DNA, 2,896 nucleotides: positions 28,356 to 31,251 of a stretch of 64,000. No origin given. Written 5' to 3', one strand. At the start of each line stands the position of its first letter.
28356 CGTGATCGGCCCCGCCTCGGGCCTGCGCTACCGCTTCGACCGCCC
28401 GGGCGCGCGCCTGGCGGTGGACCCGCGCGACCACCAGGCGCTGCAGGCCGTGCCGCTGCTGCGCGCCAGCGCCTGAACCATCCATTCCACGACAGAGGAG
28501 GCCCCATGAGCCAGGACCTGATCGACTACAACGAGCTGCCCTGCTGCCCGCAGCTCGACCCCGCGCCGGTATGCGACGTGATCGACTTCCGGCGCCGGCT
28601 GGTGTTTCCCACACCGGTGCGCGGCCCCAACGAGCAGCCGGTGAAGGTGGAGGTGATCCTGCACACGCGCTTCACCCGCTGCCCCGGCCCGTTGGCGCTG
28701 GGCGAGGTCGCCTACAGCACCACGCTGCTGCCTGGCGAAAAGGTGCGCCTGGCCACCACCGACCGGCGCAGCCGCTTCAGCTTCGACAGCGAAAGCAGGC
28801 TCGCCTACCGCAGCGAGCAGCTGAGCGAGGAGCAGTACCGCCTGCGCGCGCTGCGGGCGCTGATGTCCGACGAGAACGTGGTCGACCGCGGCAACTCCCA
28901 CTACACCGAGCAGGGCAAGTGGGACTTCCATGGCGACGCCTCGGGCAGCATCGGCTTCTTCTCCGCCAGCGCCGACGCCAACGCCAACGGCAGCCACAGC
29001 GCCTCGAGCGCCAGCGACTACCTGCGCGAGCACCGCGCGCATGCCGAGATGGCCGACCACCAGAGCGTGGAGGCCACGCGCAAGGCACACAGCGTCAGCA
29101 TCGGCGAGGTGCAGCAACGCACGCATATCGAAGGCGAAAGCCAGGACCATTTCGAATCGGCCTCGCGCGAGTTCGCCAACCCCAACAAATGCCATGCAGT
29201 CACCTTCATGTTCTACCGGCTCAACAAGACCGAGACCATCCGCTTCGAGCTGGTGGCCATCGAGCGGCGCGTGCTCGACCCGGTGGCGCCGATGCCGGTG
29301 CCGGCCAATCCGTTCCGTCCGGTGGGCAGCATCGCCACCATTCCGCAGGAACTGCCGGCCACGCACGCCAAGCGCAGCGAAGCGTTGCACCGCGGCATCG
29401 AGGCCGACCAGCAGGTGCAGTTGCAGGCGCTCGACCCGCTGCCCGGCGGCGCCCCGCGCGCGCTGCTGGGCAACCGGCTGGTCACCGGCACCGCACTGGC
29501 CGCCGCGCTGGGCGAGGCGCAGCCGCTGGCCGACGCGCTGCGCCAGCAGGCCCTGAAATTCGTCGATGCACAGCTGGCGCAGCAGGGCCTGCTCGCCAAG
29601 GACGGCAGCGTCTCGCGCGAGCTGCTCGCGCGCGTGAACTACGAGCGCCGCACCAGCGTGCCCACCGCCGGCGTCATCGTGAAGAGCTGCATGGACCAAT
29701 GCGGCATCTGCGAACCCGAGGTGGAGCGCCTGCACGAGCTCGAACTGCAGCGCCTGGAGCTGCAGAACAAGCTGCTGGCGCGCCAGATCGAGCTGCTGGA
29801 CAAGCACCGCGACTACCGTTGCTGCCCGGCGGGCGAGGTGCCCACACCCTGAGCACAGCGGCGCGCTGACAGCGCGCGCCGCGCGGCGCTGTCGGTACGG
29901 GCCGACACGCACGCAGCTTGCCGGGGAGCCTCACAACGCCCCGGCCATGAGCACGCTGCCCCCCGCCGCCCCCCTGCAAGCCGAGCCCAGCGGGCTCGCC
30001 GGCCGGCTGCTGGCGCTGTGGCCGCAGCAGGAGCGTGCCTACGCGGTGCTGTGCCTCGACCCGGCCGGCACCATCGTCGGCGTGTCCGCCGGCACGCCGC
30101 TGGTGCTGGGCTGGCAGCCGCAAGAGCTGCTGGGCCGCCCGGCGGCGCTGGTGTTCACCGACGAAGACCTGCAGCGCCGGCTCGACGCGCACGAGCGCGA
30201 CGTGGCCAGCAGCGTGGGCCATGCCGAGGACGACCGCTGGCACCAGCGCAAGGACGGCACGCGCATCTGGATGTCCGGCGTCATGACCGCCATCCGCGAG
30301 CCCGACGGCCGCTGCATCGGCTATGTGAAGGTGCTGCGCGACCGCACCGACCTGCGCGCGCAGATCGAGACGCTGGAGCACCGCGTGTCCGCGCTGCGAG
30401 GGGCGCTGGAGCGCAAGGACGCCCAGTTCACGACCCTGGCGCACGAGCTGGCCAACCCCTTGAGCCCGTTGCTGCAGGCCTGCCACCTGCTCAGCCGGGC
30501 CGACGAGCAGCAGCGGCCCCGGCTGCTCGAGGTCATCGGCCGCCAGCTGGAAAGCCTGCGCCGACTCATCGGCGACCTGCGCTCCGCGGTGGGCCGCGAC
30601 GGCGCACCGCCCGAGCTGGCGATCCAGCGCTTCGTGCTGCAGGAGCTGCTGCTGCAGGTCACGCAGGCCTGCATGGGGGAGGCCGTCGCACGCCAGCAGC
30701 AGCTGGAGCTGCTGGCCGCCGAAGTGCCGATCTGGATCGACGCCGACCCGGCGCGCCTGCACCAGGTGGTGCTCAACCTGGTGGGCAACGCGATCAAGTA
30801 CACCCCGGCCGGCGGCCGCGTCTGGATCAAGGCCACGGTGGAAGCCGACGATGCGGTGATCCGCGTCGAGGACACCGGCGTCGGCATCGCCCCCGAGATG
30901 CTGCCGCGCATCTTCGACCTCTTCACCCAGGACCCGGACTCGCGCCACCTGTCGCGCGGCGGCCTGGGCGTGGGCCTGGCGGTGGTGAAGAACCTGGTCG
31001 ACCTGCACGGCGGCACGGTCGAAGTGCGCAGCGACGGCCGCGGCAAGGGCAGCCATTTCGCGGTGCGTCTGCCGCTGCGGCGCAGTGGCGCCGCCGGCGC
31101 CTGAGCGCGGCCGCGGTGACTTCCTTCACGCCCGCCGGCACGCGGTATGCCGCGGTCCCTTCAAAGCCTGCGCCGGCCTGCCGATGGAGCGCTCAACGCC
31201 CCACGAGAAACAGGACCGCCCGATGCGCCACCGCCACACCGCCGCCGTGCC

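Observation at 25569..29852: Tightly coupled four-gene operon with no recognisable function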

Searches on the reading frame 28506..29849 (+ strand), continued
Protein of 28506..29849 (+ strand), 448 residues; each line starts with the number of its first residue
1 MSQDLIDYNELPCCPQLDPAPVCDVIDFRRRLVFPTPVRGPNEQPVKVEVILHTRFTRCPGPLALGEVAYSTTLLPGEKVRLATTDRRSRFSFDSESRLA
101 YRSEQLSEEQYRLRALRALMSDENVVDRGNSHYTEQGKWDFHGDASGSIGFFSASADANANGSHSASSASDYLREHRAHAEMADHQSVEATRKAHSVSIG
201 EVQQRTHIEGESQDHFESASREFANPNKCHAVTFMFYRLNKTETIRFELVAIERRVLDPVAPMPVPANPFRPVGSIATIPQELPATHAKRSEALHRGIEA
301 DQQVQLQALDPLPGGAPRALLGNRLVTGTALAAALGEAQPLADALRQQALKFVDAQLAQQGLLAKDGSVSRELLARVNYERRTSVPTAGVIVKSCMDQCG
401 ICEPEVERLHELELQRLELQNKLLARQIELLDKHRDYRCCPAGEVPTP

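Call 76: search_protein_families(library=pfam, proteins=[L054:4188-6461:+, L031:11405-13678:+, L063:11444-13849:+, L022:11438-13504:+, L026:11304-13277:+, L084:10584-14438:+, L087:11646-14552:+, L001:11758-12417:+], max_evalue=0.01)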
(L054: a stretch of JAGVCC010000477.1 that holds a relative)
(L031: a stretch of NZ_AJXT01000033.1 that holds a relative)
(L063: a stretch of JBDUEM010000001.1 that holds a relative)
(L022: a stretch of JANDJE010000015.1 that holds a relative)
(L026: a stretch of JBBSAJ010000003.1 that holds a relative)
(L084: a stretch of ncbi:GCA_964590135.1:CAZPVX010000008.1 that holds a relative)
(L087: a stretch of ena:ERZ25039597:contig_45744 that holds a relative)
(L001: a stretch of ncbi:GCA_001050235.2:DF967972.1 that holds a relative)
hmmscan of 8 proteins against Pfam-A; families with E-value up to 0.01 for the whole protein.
L054:4188-6461:+ (758 aa): 0 families

L031:11405-13678:+ (758 aa): 0 families

L063:11444-13849:+ (802 aa): 0 families

L022:11438-13504:+ (689 aa): 0 families

L026:11304-13277:+ (658 aa): 2 families
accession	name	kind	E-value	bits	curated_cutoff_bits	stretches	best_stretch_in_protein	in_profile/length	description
PF00753.33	Lactamase_B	-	4.7e-19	69.6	22.7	1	434-641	2-196/196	Metallo-beta-lactamase superfamily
PF12706.13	Lactamase_B_2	-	0.0018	18.3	27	1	495-601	31-148/200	Beta-lactamase superfamily domain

L084:10584-14438:+ (1285 aa): 3 families
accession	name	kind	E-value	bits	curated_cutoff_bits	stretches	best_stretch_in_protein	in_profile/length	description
PF19190.6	BACON_2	-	0.00017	21.9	25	1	1194-1244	31-81/94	Viral BACON domain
PF22352.2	K319L-like_PKD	-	0.0033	17.8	27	0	1116-1151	49-84/84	K319L-like, PKD domain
PF13004.13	BACON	-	0.0058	17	25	1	1198-1241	3-45/61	Putative binding domain, N-terminal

L087:11646-14552:+ (969 aa): 2 families
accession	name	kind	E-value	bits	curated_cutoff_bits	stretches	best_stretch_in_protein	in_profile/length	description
PF19190.6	BACON_2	-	0.00025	21.3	25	1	849-920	5-77/94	Viral BACON domain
PF22352.2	K319L-like_PKD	-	0.0015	18.9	27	0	800-835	49-84/84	K319L-like, PKD domain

L001:11758-12417:+ (220 aa): 0 families

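Call 79: find_homologous_proteins(query=P0363, max_evalue=0.00001)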
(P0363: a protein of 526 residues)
Query P0363 (526 aa): 260 proteins with E <= 0.00001 among 8000 candidates; the best 120 are listed.
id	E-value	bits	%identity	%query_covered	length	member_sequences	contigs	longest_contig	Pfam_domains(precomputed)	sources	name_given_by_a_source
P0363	0.0e+0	1189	100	100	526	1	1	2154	-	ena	-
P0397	0.0e+0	1020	85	100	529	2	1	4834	-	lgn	-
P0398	7.1e-182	624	70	77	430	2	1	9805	-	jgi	jgi:hypothetical protein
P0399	4.2e-181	621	70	77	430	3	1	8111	-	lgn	-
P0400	5.9e-180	617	70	77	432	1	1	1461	-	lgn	-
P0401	2.3e-179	615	68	77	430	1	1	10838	-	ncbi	-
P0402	5.4e-179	614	69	77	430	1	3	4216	-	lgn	-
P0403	2.0e-178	612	68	77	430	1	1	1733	-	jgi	jgi:hypothetical protein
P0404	8.6e-178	610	68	77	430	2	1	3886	-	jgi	jgi:hypothetical protein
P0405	1.9e-176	606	68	76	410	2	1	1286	-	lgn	-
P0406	2.7e-176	605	67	77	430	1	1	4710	-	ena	-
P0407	4.8e-173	594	68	77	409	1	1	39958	-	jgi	jgi:hypothetical protein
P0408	9.9e-173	593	66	76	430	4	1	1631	-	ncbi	-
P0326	2.8e-171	589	64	77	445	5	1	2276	-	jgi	jgi:hypothetical protein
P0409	6.7e-171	587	65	79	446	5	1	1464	-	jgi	jgi:hypothetical protein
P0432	9.6e-157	541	62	77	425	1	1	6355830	-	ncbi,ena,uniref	ncbi:hypothetical protein [Candidatus Leptofilum sp.]|uniref:hypothetical protein n=1 Tax=Candidatus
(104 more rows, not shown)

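Call 80: find_encoding_contigs(protein=P0397, flank=5000, max_places=3)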
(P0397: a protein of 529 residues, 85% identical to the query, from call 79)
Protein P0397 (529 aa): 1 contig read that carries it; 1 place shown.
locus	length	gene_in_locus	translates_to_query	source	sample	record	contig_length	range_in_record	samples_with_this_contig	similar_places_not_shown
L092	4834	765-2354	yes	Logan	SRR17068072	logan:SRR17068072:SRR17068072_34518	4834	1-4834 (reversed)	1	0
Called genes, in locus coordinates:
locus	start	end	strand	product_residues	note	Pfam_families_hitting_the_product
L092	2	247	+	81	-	?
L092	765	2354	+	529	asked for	-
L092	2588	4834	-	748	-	?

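Call 81: find_encoding_contigs(protein=P0432, flank=8000, max_places=1)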
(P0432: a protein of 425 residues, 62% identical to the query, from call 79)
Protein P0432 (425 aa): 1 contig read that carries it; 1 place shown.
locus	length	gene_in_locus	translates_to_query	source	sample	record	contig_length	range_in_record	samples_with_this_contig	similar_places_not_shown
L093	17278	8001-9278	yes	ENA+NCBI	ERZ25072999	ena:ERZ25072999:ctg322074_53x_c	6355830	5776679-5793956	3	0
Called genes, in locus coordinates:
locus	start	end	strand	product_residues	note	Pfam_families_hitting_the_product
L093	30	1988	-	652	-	PF06480:FtsH_ext, PF00004:AAA, PF17862:AAA_lid_3, PF01434:Peptidase_M41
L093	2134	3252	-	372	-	PF00069:Pkinase, PF07714:PK_Tyr_Ser-Thr, PF03109:ABC1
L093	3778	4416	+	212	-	PF04263:TPK_catalytic, PF04265:TPK_B1_binding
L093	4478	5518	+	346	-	PF01547:SBP_bac_1, PF13416:SBP_bac_8, PF13343:SBP_bac_6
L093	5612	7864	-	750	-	PF00069:Pkinase, PF03109:ABC1 (weak), PF07714:PK_Tyr_Ser-Thr, PF16158:N_BRCA1_IG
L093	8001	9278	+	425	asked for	-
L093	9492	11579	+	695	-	-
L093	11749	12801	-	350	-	PF21016:RlmN_N, PF04055:Radical_SAM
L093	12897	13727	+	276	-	PF01609:DDE_Tnp_1 (weak), PF13612:DDE_Tnp_1_3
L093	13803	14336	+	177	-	PF13546:DDE_5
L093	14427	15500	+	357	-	PF01609:DDE_Tnp_1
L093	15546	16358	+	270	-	PF13546:DDE_5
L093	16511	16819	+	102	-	PF20020:DUF6431 (weak)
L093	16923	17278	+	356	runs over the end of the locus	-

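Call 85: search_solved_structures(query=A3, max_evalue=10)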
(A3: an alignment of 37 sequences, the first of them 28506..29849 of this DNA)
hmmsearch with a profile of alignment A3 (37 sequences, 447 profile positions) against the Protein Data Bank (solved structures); distinct sequences matched with E-value up to 10: 9.
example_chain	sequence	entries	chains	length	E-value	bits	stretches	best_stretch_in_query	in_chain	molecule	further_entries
7lv8_C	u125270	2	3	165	0.38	13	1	245-329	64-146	Histone doublet Beta-Alpha (Alpha)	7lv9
29vf_O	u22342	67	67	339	2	10.7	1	279-361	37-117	TATA-box-binding protein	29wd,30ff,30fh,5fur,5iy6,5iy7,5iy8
25pv_A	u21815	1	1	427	2.7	10.2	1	123-179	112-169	Protective antigen PA-63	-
7o85_A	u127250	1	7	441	2.8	10.2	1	123-179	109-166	Protective antigen PA-63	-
1tzn_A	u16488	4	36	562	4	9.7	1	123-179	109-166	Protective antigen | Protective antigen PA-63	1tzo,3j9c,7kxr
6uji_A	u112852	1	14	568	4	9.6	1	123-179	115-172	Protective antigen PA-63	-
6psn_A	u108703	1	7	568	4.1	9.6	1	123-179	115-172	Protective antigen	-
6vra_B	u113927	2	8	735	6.7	8.9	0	123-179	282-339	Protective antigen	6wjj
6vra_A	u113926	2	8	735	7.3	8.8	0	123-179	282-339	Protective antigen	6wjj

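Call 86: search_solved_structures(query=A3, max_evalue=10, show_alignments=5)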
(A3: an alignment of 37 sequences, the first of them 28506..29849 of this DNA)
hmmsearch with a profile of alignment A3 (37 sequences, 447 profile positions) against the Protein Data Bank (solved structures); distinct sequences matched with E-value up to 10: 9.
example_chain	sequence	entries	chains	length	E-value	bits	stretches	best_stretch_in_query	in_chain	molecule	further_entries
7lv8_C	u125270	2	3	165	0.38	13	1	245-329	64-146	Histone doublet Beta-Alpha (Alpha)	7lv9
29vf_O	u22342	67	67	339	2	10.7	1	279-361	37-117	TATA-box-binding protein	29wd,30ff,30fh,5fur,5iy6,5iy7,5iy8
25pv_A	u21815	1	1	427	2.7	10.2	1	123-179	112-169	Protective antigen PA-63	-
7o85_A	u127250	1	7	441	2.8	10.2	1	123-179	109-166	Protective antigen PA-63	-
1tzn_A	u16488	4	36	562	4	9.7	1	123-179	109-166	Protective antigen | Protective antigen PA-63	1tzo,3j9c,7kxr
6uji_A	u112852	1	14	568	4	9.6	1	123-179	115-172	Protective antigen PA-63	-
6psn_A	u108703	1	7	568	4.1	9.6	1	123-179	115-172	Protective antigen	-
6vra_B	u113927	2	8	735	6.7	8.9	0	123-179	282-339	Protective antigen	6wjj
6vra_A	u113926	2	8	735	7.3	8.8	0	123-179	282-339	Protective antigen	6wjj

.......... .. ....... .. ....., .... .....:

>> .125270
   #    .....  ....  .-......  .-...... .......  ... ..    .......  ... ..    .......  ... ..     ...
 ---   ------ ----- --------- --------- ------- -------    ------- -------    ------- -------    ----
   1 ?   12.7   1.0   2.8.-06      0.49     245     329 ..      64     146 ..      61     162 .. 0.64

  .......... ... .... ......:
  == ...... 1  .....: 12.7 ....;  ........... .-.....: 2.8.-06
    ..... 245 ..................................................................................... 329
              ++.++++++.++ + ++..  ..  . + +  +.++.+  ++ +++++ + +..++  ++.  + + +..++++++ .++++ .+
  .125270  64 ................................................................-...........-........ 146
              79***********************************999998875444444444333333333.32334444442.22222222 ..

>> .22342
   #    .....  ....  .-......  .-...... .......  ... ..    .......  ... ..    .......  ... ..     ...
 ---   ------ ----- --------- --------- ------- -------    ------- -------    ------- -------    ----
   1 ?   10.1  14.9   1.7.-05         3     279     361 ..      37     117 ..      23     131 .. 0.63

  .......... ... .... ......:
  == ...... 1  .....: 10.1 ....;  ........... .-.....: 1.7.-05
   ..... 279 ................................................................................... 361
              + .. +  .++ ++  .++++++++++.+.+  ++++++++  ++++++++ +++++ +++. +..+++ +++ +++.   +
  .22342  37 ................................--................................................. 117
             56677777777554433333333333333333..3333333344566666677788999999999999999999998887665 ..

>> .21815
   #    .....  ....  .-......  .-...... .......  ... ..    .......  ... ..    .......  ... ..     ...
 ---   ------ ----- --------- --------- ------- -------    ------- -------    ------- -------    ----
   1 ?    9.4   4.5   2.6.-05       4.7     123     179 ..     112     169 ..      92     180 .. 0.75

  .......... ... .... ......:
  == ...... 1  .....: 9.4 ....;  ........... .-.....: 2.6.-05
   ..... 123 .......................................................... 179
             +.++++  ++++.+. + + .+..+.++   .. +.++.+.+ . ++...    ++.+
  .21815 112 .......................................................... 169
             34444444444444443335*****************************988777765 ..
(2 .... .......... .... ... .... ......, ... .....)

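Call 103: search_protein_families(library=pfam, alignment_id=A3, max_evalue=0.1)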
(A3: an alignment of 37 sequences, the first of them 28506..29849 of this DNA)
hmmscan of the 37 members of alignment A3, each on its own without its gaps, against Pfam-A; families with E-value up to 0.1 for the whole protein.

A. member 1, window:28506-29849:+ (448 aa): 2 families
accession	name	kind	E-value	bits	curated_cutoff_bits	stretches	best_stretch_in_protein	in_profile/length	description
PF21843.2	DUF6902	-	0.019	14.4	27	1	161-231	99-168/351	Domain of unknown function (DUF6902)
PF12254.13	DNA_pol_alpha_N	-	0.078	13.6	26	0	104-138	28-62/66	DNA polymerase alpha subunit p180 N terminal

B. families by the number of members that match (of 37 scanned): 5 families
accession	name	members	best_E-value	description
PF12254.13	DNA_pol_alpha_N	6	0.046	DNA polymerase alpha subunit p180 N terminal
PF21843.2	DUF6902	4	0.019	Domain of unknown function (DUF6902)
PF16067.10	DUF4809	1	0.0082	Domain of unknown function (DUF4809)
PF00623.25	RNA_pol_Rpb1_2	1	0.049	RNA polymerase Rpb1, domain 2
PF18751.7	Ploopntkinase3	1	0.052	P-loop Nucleotide Kinase3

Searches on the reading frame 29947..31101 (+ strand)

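Call 109: search_protein_families(library=pfam, proteins=[window:29947-31101:+], max_evalue=0.0001)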
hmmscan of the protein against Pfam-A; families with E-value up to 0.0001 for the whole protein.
window:29947-31101:+ (385 aa): 6 families
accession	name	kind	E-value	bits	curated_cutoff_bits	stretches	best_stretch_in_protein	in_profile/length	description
PF02518.31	HATPase_c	-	5e-32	111.1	26.4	1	267-378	2-110/111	Histidine kinase-, DNA gyrase B-, and HSP90-like ATPase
PF08448.16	PAS_4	-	7.4e-10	39.5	23.1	1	33-137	7-109/110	PAS fold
PF13426.13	PAS_9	-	1.3e-09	38.7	27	1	33-135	3-103/103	PAS domain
PF00512.31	HisKA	-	3.6e-09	37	26.9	1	157-212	2-58/66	His Kinase A (phospho-acceptor) domain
PF00989.32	PAS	-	1.8e-08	34.8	22.6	1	33-133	13-113/113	PAS fold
PF08447.18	PAS_3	-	1.3e-05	25.8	25.6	1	46-129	4-88/89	PAS fold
